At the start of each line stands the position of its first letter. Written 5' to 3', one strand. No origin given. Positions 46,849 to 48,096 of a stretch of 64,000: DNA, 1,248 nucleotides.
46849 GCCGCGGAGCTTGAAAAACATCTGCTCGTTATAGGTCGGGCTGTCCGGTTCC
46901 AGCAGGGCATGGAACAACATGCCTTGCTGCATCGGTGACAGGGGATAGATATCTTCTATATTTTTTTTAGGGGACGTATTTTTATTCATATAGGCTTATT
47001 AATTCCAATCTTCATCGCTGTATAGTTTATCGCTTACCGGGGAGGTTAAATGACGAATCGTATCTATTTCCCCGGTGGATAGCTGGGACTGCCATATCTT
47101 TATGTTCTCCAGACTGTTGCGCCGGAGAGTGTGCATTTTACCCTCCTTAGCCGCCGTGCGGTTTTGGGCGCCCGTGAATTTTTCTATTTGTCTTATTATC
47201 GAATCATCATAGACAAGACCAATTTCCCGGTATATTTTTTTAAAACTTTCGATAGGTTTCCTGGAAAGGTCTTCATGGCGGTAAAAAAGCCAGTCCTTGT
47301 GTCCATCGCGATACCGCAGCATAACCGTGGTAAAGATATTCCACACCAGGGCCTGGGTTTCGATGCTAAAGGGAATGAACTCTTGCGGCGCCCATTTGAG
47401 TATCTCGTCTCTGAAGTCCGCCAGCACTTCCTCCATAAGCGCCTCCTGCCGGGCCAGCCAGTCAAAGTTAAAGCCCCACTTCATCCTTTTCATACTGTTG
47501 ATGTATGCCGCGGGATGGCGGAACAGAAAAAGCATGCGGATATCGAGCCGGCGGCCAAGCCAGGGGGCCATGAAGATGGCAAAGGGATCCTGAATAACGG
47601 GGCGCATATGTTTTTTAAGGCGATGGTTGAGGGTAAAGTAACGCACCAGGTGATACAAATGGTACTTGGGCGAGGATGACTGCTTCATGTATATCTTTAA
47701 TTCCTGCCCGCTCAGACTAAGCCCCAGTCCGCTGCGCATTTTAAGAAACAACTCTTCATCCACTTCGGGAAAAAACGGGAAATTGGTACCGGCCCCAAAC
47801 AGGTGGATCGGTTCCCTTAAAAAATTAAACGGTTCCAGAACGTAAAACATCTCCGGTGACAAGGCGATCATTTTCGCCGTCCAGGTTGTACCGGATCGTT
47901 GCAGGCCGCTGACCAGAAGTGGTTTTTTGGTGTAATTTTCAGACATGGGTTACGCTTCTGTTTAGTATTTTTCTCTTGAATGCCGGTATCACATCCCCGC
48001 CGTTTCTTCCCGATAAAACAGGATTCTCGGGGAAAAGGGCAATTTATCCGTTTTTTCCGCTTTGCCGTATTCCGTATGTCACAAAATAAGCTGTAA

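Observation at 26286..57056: The assembly line contains a duplicated four-module block, and only the first copy carries the sulfotransferase insertions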

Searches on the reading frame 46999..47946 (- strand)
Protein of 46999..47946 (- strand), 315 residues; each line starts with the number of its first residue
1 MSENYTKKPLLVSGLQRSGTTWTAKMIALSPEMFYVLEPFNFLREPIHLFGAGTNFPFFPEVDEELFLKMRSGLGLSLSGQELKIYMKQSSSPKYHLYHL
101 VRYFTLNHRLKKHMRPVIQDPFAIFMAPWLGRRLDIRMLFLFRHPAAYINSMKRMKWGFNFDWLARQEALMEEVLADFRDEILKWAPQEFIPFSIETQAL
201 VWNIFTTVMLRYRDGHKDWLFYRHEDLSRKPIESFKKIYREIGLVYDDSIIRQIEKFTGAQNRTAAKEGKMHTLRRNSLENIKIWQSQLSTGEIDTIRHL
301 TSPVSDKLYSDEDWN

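Call 3: search_protein_families(library=pfam, proteins=[window:46999-47946:-])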
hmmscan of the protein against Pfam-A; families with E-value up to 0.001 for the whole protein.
window:46999-47946:- (315 aa): 2 families
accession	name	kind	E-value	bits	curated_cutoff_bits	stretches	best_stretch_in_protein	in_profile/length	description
PF13469.12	Sulfotransfer_3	-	3.9e-06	27.7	27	0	9-248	1-216/216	Sulfotransferase family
PF00685.33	Sulfotransfer_1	-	6.4e-05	22.9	22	1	9-257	3-195/255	Sulfotransferase domain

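Call 8: find_encoding_contigs(protein=window:46999-47946:-, flank=10000, max_places=6)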
Protein window:46999-47946:- (315 aa): 9 contigs read that carry it; 6 places shown.
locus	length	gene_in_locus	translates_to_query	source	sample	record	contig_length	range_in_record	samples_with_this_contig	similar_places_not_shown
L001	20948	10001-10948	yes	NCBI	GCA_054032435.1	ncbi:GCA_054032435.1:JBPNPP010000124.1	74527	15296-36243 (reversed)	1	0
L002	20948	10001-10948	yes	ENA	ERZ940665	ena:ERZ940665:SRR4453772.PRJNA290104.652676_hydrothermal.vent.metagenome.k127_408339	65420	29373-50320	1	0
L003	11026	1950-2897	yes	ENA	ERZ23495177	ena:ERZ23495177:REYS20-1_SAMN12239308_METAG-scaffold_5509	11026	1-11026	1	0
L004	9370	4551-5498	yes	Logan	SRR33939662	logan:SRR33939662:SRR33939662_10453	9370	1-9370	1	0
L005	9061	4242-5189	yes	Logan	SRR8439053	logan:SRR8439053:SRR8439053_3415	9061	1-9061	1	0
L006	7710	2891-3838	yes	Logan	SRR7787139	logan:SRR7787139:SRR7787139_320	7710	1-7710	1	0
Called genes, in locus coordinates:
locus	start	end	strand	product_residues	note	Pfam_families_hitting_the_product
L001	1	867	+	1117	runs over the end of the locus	PF00668:Condensation, PF00501:AMP-binding, PF13193:AMP-binding_C (weak), PF00550:PP-binding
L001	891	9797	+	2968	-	PF00668:Condensation, PF00501:AMP-binding, PF13193:AMP-binding_C, PF00550:PP-binding, PF00685:Sulfotransfer_1, PF13469:Sulfotransfer_3, PF00668:Condensation, PF00501:AMP-binding, +3 more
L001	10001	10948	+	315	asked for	PF13469:Sulfotransfer_3 (faint)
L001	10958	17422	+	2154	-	PF00668:Condensation, PF00501:AMP-binding, PF13193:AMP-binding_C, PF00550:PP-binding, PF00668:Condensation, PF00501:AMP-binding, PF13193:AMP-binding_C, PF00550:PP-binding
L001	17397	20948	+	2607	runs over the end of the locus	PF00668:Condensation, PF00501:AMP-binding, PF13193:AMP-binding_C, PF00550:PP-binding, PF00668:Condensation, PF00501:AMP-binding, PF00550:PP-binding, PF00668:Condensation, +1 more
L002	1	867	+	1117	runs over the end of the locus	PF00668:Condensation, PF00501:AMP-binding, PF13193:AMP-binding_C (weak), PF00550:PP-binding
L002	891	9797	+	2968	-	PF00668:Condensation, PF00501:AMP-binding, PF13193:AMP-binding_C, PF00550:PP-binding, PF00685:Sulfotransfer_1, PF13469:Sulfotransfer_3, PF00668:Condensation, PF00501:AMP-binding, +3 more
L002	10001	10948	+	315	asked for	PF13469:Sulfotransfer_3 (faint)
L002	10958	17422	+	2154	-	PF00668:Condensation, PF00501:AMP-binding, PF13193:AMP-binding_C, PF00550:PP-binding, PF00668:Condensation, PF00501:AMP-binding, PF13193:AMP-binding_C, PF00550:PP-binding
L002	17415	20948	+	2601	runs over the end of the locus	PF00668:Condensation, PF00501:AMP-binding, PF13193:AMP-binding_C, PF00550:PP-binding, PF00668:Condensation, PF00501:AMP-binding, PF00550:PP-binding, PF00668:Condensation, +1 more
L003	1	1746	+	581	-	?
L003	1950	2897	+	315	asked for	PF13469:Sulfotransfer_3 (faint)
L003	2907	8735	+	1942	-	PF00668:Condensation, PF00501:AMP-binding, PF13193:AMP-binding_C, PF00550:PP-binding, PF00668:Condensation, PF00501:AMP-binding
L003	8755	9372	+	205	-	PF13193:AMP-binding_C (faint), PF00550:PP-binding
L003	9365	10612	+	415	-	PF00668:Condensation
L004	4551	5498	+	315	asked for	PF13469:Sulfotransfer_3 (faint)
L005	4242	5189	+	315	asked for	PF13469:Sulfotransfer_3 (faint)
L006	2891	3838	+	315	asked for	PF13469:Sulfotransfer_3 (faint)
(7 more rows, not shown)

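Call 37: search_solved_structures(query=window:46999-47946:-, max_evalue=0.01)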
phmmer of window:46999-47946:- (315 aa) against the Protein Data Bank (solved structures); distinct sequences matched with E-value up to 0.01: 0.

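Call 68: search_solved_structures(query=A1, max_evalue=1)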
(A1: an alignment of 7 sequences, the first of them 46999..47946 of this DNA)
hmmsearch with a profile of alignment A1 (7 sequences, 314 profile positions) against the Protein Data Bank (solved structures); distinct sequences matched with E-value up to 1: 9.
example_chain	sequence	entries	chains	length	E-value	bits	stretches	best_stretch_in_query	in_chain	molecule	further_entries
2ad1_A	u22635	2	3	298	0.004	19.5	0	216-259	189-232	Sulfotransferase 1C2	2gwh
3ckl_A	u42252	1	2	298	0.016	17.6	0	204-258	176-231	Sulfotransferase family cytosolic 1B member 1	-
2z5f_A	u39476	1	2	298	0.021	17.2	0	212-258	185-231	Sulfotransferase family cytosolic 1B member 1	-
5x2b_D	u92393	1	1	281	0.037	16.3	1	212-261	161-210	Sulfotransferase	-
5x2b_F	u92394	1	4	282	0.038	16.3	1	212-261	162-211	Sulfotransferase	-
5x2b_C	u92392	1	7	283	0.038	16.3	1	212-261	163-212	Sulfotransferase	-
3bfx_A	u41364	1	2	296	0.053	15.8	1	214-260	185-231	Sulfotransferase 1C2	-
2zq5_A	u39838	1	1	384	0.14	14.5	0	4-26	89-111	Putative uncharacterized protein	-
3dlc_A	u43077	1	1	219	0.36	13.1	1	211-250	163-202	Putative S-adenosyl-L-methionine-dependent Methyltransferase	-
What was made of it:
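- Checked: It barely passes Pfam (27.7 bits against a cut-off of 27, call 3), and a profile of 7 orthologues finds only weak PDB matches, nearly all of them sulfotransferases (call 68).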
